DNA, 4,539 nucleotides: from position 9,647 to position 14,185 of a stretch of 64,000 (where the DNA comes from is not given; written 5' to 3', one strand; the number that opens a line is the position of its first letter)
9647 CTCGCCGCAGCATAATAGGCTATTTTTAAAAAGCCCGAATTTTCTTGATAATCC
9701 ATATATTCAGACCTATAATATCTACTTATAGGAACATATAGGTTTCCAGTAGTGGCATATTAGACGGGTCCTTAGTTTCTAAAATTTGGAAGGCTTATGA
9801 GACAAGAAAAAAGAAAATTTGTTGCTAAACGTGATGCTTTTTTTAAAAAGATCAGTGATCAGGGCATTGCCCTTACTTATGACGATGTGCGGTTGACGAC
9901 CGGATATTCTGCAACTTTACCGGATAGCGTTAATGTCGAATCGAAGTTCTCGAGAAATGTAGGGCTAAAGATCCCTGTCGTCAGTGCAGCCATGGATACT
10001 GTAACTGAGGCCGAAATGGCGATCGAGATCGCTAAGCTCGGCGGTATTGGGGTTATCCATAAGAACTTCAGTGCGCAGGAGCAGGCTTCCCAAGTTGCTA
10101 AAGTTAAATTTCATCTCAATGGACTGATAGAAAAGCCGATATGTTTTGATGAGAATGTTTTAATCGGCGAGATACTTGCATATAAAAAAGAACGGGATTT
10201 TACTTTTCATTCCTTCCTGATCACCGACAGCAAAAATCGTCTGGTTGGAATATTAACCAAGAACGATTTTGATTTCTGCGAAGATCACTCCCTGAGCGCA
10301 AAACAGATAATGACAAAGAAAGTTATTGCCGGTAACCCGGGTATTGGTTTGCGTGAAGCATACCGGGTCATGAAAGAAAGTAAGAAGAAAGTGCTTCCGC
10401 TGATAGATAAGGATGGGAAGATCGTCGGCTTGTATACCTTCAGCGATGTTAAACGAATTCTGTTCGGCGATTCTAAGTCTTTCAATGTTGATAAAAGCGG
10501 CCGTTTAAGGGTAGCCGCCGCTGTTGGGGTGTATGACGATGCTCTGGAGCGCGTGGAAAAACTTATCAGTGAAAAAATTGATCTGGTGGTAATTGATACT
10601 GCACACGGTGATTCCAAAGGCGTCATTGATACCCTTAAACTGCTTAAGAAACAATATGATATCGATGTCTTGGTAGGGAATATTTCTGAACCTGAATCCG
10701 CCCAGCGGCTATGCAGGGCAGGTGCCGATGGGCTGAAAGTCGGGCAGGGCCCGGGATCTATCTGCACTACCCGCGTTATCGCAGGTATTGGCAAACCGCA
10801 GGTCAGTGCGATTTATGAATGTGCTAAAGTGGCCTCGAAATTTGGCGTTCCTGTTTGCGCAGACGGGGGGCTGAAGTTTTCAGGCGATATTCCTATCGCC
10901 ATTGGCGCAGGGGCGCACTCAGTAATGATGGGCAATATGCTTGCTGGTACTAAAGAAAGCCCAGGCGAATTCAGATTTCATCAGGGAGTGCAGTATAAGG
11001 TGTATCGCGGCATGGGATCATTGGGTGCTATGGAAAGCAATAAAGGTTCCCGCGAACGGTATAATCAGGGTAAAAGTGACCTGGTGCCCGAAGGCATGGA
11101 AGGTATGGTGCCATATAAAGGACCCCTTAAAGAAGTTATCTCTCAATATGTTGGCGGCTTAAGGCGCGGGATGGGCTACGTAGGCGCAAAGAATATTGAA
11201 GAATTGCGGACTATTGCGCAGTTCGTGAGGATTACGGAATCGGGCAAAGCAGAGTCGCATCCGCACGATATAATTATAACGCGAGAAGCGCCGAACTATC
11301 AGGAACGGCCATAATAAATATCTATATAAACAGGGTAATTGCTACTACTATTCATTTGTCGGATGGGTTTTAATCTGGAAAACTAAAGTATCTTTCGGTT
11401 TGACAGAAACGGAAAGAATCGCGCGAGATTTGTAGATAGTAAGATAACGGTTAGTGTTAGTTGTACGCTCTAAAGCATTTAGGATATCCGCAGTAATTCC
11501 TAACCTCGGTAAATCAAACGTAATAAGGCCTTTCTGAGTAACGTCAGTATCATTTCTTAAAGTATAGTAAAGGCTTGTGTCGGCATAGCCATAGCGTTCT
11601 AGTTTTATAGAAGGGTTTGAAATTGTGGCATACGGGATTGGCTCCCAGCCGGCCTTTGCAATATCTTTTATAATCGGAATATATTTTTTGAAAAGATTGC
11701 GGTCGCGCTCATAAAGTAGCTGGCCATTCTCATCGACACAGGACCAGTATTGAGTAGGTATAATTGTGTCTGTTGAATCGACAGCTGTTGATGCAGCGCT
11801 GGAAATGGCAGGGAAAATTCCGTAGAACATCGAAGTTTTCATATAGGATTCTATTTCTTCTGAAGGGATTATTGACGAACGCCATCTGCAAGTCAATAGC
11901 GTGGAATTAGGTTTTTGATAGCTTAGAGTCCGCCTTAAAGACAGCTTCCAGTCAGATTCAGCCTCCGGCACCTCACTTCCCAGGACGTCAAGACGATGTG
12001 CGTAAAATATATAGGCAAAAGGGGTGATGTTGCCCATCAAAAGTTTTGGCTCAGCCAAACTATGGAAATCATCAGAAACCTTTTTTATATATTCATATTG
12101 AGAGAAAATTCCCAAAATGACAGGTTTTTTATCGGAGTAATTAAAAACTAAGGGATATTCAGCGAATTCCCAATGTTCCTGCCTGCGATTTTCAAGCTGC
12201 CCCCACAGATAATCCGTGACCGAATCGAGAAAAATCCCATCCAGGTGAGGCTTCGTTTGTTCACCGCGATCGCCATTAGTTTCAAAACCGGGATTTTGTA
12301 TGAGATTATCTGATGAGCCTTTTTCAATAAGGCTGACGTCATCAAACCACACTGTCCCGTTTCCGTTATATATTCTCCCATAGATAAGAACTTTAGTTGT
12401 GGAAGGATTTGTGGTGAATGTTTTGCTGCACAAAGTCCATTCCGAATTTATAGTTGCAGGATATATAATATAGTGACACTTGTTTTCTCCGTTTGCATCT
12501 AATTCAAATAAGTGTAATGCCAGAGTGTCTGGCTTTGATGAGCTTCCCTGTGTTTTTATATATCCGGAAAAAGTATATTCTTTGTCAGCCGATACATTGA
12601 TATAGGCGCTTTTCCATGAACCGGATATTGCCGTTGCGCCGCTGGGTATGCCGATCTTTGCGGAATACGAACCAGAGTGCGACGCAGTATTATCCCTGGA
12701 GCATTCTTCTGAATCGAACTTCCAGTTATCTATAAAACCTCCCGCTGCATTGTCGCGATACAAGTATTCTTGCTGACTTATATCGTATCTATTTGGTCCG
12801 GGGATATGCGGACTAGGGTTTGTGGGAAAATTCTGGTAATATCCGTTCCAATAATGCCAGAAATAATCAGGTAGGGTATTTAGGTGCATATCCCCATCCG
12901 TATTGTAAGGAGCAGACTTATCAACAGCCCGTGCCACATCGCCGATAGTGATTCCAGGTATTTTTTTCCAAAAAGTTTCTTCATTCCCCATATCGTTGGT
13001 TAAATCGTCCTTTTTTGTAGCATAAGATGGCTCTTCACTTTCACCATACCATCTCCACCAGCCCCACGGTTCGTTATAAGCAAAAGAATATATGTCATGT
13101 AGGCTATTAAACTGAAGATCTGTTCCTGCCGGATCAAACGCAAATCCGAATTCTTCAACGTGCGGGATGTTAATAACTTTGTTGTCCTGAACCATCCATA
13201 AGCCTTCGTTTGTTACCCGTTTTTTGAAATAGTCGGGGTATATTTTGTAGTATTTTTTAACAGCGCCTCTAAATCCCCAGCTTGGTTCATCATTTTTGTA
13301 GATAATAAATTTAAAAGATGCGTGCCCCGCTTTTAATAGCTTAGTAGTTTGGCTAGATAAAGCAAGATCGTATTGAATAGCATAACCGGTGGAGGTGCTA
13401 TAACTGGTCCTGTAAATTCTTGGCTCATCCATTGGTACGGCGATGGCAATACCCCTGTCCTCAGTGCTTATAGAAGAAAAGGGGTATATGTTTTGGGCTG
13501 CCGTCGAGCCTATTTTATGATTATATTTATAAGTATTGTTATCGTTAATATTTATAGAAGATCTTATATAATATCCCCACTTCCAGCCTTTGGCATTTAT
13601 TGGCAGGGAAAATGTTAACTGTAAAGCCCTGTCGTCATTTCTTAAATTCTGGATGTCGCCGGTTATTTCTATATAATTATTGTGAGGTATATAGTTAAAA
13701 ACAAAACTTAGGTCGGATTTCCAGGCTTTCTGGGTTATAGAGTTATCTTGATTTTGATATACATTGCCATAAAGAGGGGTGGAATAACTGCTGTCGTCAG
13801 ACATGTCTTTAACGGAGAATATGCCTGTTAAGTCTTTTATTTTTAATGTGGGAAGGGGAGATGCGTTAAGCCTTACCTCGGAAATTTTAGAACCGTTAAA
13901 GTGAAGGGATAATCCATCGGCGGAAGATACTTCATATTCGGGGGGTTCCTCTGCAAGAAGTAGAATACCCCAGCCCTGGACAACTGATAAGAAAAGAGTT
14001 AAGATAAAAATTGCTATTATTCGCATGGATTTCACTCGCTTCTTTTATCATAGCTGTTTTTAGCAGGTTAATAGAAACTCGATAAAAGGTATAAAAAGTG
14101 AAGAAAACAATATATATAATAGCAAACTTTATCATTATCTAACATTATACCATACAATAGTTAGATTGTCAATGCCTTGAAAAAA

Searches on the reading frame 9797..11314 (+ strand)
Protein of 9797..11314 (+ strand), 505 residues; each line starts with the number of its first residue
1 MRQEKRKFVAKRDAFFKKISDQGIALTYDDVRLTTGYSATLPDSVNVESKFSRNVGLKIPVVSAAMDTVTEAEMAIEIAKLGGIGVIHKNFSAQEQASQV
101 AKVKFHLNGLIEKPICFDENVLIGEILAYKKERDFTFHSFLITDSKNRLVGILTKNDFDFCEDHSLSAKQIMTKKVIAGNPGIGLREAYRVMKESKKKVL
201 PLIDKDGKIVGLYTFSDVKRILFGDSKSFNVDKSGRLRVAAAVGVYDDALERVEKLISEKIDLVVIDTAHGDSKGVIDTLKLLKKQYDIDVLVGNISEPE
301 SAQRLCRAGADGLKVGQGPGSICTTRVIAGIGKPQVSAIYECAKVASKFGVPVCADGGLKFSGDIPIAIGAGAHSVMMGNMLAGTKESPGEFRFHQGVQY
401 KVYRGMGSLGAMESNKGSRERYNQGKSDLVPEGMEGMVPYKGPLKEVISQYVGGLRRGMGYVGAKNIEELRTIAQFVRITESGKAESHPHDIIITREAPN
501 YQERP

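Call 37: search_protein_families(library=pfam, proteins=[window:9797-11314:+], max_evalue=0.00001)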
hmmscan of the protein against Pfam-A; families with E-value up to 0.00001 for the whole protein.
window:9797-11314:+ (505 aa): 4 families
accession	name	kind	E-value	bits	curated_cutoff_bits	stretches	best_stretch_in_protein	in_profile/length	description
PF00478.31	IMPDH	-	1.5e-143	478.4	25.6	1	25-490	1-345/345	IMP dehydrogenase / GMP reductase domain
PF00571.33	CBS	-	2.4e-13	50.7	24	1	168-222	1-55/57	CBS domain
PF03060.21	NMO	-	1.9e-09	37.8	28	0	251-389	104-232/331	Nitronate monooxygenase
PF01070.24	FMN_dh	-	2.6e-06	27.2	24.9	1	272-382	202-305/350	FMN-dependent dehydrogenase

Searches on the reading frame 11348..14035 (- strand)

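Call 37: search_protein_families(library=pfam, proteins=[window:11348-14035:-], max_evalue=0.00001)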
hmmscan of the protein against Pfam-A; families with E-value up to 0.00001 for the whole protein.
window:11348-14035:- (895 aa): 1 family
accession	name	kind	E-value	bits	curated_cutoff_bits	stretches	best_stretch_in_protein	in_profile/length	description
PF02018.23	CBM_4_9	-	6.2e-10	40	25.9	1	423-552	2-128/136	Carbohydrate binding domain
